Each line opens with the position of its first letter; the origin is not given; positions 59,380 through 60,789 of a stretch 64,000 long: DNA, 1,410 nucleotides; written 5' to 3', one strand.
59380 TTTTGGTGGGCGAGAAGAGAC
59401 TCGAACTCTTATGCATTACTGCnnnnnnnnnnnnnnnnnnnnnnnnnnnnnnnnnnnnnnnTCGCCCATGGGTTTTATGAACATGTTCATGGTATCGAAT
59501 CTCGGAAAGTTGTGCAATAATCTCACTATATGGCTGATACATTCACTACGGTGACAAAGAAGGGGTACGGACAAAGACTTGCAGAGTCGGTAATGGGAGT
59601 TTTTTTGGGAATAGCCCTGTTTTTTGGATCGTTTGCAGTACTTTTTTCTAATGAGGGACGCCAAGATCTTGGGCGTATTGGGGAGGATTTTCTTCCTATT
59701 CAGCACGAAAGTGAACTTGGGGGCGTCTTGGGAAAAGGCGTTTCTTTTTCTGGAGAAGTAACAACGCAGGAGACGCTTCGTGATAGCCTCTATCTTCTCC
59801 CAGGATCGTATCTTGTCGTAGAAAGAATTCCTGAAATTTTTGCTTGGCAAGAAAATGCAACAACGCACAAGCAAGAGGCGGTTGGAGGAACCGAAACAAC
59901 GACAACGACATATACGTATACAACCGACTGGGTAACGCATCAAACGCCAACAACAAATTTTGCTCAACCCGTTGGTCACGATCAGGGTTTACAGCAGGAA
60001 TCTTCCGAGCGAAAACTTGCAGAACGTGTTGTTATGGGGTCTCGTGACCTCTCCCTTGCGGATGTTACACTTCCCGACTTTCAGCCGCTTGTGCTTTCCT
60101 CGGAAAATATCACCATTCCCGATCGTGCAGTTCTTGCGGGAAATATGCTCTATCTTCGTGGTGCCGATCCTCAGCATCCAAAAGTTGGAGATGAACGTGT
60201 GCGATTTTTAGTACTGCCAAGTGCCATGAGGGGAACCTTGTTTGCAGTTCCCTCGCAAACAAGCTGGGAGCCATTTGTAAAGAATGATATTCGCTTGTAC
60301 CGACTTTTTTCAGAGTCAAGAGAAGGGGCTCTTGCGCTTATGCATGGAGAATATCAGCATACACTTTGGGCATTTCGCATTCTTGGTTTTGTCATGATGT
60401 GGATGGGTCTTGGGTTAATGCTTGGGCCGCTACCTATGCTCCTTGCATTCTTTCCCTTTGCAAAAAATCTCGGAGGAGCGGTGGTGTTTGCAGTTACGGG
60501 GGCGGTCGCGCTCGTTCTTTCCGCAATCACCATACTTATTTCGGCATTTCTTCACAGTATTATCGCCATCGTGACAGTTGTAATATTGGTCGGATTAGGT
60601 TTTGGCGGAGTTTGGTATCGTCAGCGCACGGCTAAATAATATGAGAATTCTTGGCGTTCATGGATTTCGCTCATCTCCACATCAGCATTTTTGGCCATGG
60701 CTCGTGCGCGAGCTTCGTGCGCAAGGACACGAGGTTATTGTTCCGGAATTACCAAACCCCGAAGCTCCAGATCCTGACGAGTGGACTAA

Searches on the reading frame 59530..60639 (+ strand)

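Call 29: search_protein_families(library=pfam, proteins=[window:59530-60639:+], max_evalue=0.001)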
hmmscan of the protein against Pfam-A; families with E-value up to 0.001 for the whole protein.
window:59530-60639:+ (369 aa): 1 family
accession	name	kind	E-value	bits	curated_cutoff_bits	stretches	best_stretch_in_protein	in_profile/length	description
PF07787.17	TMEM43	-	3.1e-35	122.2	23.3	1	104-342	2-248/250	Transmembrane protein 43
